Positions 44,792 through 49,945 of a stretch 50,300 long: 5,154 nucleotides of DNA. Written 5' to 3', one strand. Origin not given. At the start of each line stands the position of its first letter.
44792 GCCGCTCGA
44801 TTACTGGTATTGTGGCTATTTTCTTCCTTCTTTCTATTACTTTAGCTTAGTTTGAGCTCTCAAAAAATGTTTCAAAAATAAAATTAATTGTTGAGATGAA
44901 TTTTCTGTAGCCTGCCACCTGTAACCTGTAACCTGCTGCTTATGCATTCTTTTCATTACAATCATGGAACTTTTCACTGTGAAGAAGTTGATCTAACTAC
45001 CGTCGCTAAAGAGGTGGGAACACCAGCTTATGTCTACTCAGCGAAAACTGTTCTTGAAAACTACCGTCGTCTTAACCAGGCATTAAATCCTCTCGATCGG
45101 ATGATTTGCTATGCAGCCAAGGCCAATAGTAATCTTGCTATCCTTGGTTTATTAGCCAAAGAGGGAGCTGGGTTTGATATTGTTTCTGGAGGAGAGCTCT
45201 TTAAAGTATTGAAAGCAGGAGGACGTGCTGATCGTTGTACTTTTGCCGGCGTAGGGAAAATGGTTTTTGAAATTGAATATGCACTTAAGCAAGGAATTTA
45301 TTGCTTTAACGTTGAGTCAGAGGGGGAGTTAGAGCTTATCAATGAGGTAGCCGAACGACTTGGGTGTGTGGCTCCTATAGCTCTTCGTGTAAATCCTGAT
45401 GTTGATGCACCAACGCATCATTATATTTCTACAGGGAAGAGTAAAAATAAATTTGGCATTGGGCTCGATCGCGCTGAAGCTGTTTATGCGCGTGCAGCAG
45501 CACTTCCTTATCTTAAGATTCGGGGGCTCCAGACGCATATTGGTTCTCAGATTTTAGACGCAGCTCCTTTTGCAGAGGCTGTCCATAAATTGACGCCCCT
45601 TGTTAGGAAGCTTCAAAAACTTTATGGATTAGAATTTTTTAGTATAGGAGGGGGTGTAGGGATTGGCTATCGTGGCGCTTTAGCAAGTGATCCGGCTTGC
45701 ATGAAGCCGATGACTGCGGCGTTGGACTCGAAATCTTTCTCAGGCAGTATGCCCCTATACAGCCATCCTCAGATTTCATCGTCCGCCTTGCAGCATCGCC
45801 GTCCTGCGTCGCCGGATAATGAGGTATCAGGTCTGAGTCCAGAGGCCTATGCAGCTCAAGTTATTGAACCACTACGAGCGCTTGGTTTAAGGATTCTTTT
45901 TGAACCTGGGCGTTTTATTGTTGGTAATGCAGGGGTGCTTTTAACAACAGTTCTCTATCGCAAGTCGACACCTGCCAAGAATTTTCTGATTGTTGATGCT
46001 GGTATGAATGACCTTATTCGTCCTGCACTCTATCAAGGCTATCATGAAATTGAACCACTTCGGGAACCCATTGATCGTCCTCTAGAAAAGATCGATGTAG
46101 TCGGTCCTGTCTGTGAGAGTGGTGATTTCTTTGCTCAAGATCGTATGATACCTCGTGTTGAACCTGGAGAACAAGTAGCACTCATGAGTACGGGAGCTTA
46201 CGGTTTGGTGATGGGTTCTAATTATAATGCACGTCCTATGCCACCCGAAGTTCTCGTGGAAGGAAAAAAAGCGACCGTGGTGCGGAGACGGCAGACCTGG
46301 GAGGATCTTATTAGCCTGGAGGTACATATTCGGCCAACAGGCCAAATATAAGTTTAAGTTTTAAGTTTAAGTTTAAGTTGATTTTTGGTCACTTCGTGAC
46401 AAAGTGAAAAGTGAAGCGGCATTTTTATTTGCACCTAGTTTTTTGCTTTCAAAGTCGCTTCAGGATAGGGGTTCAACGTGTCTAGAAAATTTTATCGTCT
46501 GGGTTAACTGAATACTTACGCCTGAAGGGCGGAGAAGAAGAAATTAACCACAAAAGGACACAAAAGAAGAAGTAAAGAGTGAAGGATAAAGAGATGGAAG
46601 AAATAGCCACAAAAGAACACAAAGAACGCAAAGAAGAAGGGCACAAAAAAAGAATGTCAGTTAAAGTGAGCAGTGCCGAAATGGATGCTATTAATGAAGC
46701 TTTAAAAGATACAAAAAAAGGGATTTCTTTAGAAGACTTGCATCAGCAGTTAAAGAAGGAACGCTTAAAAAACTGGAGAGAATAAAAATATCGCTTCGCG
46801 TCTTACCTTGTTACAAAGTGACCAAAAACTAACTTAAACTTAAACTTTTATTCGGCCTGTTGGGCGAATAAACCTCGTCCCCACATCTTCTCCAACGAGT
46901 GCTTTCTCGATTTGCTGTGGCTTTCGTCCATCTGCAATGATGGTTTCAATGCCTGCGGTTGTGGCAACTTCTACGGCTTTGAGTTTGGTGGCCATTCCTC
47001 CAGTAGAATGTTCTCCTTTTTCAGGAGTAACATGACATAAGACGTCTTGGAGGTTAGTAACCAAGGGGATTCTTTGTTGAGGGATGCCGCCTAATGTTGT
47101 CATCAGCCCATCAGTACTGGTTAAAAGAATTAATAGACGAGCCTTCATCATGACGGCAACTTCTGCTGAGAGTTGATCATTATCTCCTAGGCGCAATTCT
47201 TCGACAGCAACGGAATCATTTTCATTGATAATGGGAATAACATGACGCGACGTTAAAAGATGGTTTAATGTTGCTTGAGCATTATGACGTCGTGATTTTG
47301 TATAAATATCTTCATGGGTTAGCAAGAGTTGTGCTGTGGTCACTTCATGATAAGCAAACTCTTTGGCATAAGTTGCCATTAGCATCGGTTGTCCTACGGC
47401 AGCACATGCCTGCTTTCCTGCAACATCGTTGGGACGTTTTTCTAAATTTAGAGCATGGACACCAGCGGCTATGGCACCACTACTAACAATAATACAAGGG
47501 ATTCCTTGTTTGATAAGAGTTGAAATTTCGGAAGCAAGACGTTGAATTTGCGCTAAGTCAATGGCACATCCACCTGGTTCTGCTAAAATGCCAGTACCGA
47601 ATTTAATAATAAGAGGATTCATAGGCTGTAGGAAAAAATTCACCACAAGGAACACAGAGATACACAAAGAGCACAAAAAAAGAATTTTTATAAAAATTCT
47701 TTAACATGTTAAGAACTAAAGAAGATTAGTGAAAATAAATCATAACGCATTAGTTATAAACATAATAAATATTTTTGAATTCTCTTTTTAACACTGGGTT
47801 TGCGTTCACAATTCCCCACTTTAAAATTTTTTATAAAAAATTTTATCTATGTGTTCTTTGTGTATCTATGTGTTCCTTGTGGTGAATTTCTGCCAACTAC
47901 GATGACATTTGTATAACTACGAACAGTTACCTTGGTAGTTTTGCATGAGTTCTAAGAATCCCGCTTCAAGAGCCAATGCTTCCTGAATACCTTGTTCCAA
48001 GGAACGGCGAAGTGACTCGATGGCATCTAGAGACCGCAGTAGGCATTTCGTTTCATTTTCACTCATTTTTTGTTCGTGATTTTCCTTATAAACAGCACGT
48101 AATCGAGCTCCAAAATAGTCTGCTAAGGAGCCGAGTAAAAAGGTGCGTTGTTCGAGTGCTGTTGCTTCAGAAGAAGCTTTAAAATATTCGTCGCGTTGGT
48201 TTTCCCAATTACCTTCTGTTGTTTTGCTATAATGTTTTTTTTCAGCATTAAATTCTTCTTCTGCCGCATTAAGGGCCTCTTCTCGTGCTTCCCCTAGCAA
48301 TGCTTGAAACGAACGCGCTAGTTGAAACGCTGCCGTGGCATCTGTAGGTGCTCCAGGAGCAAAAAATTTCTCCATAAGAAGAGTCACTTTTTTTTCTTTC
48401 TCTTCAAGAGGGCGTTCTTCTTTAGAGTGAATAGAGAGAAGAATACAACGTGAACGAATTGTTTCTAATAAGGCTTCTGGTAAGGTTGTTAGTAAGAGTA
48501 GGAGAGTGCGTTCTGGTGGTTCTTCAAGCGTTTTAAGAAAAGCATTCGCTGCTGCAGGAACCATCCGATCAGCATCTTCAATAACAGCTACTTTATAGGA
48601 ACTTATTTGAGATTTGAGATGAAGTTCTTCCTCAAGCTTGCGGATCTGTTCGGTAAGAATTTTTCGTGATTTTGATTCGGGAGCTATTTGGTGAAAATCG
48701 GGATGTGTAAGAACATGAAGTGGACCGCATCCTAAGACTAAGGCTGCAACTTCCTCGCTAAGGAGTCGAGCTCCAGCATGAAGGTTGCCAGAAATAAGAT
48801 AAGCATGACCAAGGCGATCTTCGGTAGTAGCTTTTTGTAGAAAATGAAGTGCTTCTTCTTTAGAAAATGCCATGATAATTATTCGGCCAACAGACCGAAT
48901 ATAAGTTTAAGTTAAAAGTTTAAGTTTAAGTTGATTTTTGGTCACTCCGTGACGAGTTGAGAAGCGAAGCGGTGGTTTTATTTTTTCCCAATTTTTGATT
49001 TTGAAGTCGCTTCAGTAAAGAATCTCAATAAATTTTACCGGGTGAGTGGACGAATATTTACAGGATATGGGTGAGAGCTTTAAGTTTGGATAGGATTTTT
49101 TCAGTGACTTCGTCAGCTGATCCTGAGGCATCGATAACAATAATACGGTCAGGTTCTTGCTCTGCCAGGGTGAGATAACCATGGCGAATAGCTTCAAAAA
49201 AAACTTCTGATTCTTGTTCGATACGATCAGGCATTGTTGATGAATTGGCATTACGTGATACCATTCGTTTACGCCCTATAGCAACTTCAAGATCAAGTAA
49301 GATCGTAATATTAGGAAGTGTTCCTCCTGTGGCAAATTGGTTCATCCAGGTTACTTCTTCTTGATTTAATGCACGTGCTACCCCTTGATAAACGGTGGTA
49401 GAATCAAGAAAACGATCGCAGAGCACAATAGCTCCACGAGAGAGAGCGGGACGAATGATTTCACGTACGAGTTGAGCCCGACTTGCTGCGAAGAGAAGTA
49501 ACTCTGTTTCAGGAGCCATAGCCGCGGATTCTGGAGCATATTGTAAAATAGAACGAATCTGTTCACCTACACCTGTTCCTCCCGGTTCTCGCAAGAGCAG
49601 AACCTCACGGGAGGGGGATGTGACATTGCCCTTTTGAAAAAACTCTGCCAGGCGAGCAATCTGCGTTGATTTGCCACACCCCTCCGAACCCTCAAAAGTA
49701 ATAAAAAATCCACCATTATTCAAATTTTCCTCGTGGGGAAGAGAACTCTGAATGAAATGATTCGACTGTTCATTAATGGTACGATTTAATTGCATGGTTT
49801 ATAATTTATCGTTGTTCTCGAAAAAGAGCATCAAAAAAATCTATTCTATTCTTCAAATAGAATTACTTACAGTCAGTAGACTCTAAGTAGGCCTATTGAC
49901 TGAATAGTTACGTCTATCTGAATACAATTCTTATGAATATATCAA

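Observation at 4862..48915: Repeat families sit flush against start codons in a fixed sense orientation, giving unrelated genes shared repeat-derived 5' leaders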

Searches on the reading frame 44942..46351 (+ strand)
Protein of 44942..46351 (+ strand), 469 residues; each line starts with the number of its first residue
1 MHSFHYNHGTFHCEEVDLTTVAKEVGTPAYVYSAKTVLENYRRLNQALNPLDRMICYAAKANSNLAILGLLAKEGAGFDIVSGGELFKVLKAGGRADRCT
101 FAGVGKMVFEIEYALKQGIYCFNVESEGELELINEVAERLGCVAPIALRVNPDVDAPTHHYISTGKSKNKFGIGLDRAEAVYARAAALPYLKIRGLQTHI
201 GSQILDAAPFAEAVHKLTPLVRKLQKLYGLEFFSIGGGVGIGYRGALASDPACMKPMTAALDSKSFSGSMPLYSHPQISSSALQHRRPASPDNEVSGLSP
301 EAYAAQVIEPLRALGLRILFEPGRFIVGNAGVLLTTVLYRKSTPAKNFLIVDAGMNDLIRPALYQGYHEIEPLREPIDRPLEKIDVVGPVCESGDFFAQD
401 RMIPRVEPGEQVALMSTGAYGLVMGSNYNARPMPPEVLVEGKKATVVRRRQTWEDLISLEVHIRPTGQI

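Call 15: search_protein_families(library=pfam, proteins=[window:44942-46351:+])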
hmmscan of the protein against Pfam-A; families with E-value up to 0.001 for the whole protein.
window:44942-46351:+ (469 aa): 3 families
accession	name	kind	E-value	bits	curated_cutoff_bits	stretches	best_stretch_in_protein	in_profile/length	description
PF02784.22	Orn_Arg_deC_N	-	7.7e-53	179.8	23.4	1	36-245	3-207/247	Pyridoxal-dependent decarboxylase, pyridoxal binding domain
PF00278.28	Orn_DAP_Arg_deC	-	2.7e-28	98.5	23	1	30-418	2-95/95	Pyridoxal-dependent decarboxylase, C-terminal sheet domain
PF01168.26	Ala_racemase_N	-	3.9e-06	27.2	24.1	1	37-235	6-193/220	Alanine racemase, N-terminal domain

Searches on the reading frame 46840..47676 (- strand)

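Call 15: search_protein_families(library=pfam, proteins=[window:46840-47676:-])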
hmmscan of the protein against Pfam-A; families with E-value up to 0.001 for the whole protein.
window:46840-47676:- (278 aa): 1 family
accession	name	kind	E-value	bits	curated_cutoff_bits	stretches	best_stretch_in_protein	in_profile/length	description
PF00696.33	AA_kinase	-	3.4e-37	128.8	24.9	1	22-249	3-234/234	Amino acid kinase family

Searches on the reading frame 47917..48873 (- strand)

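Call 15: search_protein_families(library=pfam, proteins=[window:47917-48873:-])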
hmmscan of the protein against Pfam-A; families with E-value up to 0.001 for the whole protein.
window:47917-48873:- (318 aa): 1 family
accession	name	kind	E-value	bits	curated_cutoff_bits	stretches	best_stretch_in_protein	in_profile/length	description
PF13177.12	DNA_pol3_delta2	-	6.3e-35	121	27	1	5-150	2-159/161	DNA polymerase III, delta subunit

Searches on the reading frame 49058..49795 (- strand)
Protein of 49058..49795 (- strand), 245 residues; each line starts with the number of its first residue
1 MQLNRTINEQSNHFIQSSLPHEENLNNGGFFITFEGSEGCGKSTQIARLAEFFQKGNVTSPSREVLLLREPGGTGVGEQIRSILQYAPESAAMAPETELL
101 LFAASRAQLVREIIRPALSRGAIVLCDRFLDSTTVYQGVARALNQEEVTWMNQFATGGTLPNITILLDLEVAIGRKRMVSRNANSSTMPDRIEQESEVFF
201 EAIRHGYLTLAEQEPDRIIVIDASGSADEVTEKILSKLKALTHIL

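Call 15: search_protein_families(library=pfam, proteins=[window:49058-49795:-])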
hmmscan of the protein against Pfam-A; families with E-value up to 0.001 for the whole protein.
window:49058-49795:- (245 aa): 4 families
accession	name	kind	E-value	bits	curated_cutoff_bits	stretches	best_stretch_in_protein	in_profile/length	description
PF02223.23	Thymidylate_kin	-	2.8e-44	151.5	27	1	34-234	1-185/185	Thymidylate kinase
PF13521.12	AAA_28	-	4.2e-06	27.5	27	1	32-137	2-90/164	AAA domain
PF13401.12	AAA_22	-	0.00024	21.9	27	0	31-122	7-84/130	AAA domain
PF13191.12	AAA_16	-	0.00025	22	32.6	1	41-241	4-158/167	AAA ATPase domain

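Call 29: search_solved_structures(query=window:49058-49795:-, show_alignments=2, max_evalue=1e-10)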
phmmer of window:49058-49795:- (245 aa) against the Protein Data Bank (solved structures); distinct sequences matched with E-value up to 1e-10: 28.
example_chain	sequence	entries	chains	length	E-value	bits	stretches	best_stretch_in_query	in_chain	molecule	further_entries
3uwk_A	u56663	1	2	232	5.3e-44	153.8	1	19-230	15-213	Thymidylate kinase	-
3uwo_A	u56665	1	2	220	1.7e-43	152.2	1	28-230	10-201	Thymidylate kinase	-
4e5u_A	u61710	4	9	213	2.3e-43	151.8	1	29-230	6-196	Thymidylate kinase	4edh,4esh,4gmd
3uxm_A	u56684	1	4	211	3.7e-43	151.1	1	29-230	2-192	Thymidylate kinase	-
3hjn_A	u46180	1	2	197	1.2e-38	136.3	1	31-239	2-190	Thymidylate kinase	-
5xbh_A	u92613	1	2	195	2.2e-37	132.2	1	31-241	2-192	Thymidylate kinase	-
2pbr_A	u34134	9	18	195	3e-37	131.8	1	31-241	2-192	Thymidylate kinase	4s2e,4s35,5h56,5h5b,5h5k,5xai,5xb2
5xb5_A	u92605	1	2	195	2.1e-36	129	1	31-241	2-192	Thymidylate kinase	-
5x7j_A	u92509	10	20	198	3.2e-35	125.1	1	29-241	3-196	Thymidylate kinase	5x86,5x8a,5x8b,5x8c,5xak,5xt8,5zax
2ccg_A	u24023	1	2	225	4.1e-35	124.8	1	28-233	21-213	THYMIDYLATE KINASE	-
4dwj_A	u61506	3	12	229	5.4e-35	124.4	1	28-233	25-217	Thymidylate kinase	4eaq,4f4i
4mqb_A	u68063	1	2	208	6.4e-35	124.1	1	29-233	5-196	Thymidylate kinase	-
3v9p_A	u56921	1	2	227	9.4e-35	123.6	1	29-236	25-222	Thymidylate kinase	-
2ccj_A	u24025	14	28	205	9.7e-35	123.5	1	31-233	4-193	THYMIDYLATE KINASE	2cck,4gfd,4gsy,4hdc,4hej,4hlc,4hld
5x8v_B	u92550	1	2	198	1.1e-34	123.3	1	29-241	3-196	Thymidylate kinase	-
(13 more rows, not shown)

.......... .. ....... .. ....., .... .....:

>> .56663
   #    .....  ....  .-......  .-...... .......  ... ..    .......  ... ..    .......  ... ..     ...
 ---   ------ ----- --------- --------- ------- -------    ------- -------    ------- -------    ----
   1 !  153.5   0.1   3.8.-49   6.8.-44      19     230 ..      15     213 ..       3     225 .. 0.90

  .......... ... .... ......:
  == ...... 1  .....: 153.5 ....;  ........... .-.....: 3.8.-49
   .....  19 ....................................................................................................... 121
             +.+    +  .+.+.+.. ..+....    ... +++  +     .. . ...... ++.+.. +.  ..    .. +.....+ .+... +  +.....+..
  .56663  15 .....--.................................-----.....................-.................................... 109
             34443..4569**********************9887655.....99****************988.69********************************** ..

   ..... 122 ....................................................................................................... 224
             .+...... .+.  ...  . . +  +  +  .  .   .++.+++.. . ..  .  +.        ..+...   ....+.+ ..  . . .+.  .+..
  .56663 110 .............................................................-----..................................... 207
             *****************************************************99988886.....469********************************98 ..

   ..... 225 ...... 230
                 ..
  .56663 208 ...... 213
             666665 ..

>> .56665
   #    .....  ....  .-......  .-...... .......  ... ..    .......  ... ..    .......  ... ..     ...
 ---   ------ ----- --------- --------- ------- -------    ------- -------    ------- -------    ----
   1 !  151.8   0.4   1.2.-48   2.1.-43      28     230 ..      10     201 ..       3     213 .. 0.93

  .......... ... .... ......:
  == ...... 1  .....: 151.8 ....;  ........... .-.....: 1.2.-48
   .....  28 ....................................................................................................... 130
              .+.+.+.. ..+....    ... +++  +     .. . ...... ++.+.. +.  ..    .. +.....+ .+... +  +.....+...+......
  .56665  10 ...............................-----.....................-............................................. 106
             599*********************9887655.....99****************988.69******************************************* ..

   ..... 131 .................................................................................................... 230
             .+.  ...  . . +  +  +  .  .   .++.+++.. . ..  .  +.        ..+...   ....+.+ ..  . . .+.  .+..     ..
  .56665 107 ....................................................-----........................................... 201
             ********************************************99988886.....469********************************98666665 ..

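Call 53: find_encoding_contigs(protein=window:49058-49795:-, flank=10000, max_places=2)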
Protein window:49058-49795:- (245 aa): 4 contigs read that carry it; 2 places shown.
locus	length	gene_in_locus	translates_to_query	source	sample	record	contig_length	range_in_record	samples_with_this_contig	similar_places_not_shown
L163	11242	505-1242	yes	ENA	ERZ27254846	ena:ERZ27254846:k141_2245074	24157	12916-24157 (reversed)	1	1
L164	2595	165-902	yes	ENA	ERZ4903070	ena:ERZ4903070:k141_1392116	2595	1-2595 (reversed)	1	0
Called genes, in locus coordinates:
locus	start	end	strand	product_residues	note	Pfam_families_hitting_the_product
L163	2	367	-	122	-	?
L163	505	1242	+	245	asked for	PF13521:AAA_28 (weak), PF02223:Thymidylate_kin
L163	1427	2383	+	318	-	PF13177:DNA_pol3_delta2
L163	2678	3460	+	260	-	PF00696:AA_kinase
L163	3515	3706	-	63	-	-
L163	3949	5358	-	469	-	PF00278:Orn_DAP_Arg_deC, PF01168:Ala_racemase_N (weak), PF02784:Orn_Arg_deC_N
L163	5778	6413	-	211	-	-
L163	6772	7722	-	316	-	PF02739:5_3_exonuc_N, PF01367:5_3_exonuc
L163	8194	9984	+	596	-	PF00082:Peptidase_S8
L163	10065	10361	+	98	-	-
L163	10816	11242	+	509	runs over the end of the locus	PF13230:GATase_4 (weak), PF13522:GATase_6, PF13537:GATase_7, PF00156:Pribosyltran (weak)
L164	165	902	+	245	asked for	PF13521:AAA_28 (weak), PF02223:Thymidylate_kin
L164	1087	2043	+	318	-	PF13177:DNA_pol3_delta2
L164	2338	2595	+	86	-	?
